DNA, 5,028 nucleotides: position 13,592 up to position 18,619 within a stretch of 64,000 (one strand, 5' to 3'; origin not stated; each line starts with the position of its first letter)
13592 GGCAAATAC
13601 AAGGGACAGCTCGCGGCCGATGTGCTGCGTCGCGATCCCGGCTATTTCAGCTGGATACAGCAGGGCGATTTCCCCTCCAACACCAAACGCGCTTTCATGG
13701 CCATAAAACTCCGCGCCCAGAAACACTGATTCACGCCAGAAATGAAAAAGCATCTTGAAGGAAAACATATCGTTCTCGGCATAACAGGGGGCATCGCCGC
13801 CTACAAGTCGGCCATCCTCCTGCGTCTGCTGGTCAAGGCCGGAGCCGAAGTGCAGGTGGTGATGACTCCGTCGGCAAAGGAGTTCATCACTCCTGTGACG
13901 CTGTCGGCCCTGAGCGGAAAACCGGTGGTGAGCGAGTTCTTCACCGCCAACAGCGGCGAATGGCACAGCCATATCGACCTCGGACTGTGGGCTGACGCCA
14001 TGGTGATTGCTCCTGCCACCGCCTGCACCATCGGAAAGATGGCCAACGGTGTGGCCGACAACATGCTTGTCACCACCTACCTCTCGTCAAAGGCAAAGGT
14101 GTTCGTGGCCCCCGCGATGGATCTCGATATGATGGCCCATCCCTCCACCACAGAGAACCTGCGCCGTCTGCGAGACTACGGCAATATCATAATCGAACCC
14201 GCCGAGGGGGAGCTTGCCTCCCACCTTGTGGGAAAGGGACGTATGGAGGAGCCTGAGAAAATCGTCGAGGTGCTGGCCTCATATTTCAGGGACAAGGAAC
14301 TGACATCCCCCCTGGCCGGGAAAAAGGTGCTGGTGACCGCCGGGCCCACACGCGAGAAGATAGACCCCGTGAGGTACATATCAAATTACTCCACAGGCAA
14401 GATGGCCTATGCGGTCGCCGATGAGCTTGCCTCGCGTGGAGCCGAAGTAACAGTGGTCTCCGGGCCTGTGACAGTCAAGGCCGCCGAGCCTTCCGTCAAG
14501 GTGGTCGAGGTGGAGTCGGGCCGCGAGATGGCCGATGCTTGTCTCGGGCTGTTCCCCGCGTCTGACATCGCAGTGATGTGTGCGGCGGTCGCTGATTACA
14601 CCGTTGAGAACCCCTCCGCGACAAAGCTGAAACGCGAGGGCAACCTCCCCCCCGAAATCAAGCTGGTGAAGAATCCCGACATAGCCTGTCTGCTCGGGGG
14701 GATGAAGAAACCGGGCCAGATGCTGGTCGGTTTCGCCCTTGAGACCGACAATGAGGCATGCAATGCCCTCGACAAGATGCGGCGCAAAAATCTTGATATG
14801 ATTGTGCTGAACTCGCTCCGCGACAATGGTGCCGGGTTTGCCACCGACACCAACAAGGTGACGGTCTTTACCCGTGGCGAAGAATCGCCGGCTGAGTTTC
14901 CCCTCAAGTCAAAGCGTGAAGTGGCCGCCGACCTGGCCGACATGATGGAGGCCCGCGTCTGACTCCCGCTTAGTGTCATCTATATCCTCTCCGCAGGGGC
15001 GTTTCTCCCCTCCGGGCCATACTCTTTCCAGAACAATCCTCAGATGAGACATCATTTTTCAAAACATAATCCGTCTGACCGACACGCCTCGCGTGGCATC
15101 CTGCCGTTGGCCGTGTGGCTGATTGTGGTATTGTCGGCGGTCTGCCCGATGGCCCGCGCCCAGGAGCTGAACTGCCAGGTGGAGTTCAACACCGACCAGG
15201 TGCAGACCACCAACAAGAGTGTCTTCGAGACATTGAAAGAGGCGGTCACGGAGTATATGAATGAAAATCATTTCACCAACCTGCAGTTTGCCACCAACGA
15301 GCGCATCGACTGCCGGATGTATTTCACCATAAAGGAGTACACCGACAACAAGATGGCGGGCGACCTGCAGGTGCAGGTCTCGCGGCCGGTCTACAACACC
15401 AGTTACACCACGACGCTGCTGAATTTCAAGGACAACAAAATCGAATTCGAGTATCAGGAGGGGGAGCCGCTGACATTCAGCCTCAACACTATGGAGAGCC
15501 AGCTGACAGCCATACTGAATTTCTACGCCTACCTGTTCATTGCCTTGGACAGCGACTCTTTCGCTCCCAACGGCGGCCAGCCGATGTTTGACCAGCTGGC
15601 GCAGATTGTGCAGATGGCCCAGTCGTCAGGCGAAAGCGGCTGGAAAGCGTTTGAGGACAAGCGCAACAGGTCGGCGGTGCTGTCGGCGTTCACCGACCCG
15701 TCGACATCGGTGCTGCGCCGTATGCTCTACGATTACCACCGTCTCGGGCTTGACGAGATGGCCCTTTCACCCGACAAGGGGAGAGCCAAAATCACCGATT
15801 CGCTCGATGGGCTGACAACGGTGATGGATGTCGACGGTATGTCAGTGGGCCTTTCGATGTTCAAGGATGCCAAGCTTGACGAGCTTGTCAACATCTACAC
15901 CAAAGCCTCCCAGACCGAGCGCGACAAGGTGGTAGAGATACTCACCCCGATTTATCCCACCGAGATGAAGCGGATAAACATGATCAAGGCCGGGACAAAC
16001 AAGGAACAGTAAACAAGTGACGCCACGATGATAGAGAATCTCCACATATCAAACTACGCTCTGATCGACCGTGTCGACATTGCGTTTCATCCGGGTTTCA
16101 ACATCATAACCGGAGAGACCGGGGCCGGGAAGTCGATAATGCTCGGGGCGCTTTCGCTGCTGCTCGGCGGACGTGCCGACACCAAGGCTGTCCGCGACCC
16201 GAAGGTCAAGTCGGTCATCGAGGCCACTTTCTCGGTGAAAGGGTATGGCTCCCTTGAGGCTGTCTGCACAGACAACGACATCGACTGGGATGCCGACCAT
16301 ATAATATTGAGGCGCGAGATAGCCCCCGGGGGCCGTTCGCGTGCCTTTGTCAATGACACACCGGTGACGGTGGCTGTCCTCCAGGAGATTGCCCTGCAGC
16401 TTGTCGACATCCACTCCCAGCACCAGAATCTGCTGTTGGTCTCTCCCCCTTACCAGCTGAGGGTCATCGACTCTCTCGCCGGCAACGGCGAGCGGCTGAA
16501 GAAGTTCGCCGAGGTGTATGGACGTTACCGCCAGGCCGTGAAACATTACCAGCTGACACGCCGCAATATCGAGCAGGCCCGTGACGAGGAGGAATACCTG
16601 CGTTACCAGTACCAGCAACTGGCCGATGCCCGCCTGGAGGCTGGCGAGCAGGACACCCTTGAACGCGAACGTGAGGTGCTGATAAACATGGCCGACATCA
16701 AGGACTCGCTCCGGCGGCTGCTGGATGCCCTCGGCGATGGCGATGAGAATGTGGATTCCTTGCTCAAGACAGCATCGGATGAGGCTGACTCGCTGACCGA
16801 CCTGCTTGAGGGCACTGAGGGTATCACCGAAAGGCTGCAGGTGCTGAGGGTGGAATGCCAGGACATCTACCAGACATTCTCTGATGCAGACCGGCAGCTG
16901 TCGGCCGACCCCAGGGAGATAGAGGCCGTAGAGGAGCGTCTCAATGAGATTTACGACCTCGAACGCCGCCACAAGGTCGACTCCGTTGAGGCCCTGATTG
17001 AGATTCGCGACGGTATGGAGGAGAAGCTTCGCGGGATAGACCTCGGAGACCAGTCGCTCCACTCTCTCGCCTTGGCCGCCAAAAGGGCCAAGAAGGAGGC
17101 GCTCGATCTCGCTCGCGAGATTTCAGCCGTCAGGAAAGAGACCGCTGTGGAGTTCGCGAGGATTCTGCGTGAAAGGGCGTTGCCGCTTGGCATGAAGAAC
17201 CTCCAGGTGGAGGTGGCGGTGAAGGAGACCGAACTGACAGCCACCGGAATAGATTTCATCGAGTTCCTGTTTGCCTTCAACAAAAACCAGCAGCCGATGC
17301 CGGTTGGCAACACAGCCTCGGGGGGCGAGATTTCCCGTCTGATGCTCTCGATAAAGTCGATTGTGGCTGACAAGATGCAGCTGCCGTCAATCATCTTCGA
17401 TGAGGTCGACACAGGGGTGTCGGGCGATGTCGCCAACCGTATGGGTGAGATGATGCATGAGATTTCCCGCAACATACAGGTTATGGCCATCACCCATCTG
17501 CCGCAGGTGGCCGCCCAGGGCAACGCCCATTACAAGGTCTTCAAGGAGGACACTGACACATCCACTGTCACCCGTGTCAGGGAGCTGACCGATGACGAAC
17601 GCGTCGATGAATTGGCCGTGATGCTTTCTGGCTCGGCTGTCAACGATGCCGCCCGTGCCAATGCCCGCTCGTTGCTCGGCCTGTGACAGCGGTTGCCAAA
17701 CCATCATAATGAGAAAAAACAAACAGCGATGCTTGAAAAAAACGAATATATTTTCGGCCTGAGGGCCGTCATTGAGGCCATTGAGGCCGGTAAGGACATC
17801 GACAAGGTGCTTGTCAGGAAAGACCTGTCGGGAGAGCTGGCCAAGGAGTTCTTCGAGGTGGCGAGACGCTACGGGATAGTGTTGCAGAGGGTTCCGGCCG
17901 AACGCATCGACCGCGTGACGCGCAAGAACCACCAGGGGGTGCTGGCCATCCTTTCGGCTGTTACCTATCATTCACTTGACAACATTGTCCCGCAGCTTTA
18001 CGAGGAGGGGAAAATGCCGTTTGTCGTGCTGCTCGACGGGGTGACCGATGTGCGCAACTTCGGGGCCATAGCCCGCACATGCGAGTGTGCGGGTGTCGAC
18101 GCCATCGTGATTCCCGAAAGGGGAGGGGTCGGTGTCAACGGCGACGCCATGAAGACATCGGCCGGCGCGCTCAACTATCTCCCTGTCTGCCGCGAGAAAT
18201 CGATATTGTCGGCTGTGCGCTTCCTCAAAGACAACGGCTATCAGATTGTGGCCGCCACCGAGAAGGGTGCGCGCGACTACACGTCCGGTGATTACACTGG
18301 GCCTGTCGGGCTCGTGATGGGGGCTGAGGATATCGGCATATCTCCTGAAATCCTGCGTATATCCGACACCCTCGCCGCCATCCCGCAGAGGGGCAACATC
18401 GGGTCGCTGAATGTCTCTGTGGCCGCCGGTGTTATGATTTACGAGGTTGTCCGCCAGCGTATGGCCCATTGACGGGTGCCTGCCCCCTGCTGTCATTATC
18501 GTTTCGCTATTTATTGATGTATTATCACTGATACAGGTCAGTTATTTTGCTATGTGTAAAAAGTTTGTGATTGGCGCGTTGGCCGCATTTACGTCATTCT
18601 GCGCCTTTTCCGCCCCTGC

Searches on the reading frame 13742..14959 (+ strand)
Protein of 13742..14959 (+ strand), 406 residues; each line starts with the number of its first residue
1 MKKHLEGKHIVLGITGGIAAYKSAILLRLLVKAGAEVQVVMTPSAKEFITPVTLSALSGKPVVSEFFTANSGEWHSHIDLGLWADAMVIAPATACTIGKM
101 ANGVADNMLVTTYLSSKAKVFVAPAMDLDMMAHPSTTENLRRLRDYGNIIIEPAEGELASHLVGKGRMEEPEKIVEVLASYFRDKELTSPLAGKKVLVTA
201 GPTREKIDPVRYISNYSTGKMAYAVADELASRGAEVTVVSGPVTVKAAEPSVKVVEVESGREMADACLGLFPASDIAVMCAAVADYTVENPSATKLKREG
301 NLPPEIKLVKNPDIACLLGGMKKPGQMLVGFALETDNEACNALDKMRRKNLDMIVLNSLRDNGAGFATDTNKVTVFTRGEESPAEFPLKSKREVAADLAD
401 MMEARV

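Call 59: search_protein_families(library=pfam, proteins=[window:13742-14959:+], max_evalue=0.001)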
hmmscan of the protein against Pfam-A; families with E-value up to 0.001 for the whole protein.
window:13742-14959:+ (406 aa): 2 families
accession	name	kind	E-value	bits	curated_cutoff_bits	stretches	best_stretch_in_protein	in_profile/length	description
PF04127.22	DFP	-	4e-68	229.3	22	1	191-375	1-185/186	DNA/pantothenate metabolism flavoprotein C-terminal domain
PF02441.25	Flavoprotein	-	2.7e-35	121.8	22.7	1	8-178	1-158/162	Flavoprotein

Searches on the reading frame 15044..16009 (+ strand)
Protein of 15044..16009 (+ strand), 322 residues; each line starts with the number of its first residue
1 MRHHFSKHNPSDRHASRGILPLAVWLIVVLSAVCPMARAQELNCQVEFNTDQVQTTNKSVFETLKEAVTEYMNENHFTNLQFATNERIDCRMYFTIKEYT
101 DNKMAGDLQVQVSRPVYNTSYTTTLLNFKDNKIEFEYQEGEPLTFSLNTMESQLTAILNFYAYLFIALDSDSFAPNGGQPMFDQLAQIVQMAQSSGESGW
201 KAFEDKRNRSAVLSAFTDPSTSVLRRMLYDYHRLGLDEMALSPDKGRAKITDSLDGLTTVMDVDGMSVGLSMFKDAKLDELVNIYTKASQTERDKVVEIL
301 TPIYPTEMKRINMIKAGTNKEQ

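Call 59: search_protein_families(library=pfam, proteins=[window:15044-16009:+], max_evalue=0.001)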
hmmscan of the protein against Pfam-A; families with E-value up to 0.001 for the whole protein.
window:15044-16009:+ (322 aa): 1 family
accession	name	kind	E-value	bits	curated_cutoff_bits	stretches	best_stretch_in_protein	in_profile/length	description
PF16119.10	DUF4835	-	5.6e-104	347.6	25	1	40-313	1-275/276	Domain of unknown function (DUF4835)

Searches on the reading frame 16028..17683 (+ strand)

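Call 59: search_protein_families(library=pfam, proteins=[window:16028-17683:+], max_evalue=0.001)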
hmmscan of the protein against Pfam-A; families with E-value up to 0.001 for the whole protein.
window:16028-17683:+ (552 aa): 5 families
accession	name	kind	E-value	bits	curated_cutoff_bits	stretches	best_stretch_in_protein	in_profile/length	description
PF02463.25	SMC_N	-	1.8e-21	77.1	40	1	2-512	2-219/220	RecF/RecN/SMC N terminal domain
PF13476.12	AAA_23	-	7.9e-13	49.9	27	1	5-308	2-196/201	AAA domain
PF13175.12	AAA_15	-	5.5e-05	23.4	32.1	1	1-59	1-55/374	AAA ATPase domain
PF13555.12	AAA_29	-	0.00013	22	27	1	4-50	3-50/61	P-loop containing region of AAA domain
PF13514.12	AAA_27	-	0.00096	19.2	22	0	2-47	3-51/206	AAA domain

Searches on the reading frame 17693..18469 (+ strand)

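Call 60: search_protein_families(library=pfam, proteins=[window:17693-18469:+], max_evalue=0.001)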
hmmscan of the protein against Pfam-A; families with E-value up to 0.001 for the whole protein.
window:17693-18469:+ (259 aa): 2 families
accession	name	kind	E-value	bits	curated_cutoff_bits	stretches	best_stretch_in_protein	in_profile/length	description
PF00588.24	SpoU_methylase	-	2.4e-38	131.9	29.7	1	110-250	2-142/142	SpoU rRNA Methylase family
PF08032.17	SpoU_sub_bind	-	5.9e-16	59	22.8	1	19-92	1-75/76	RNA 2'-O ribose methyltransferase substrate binding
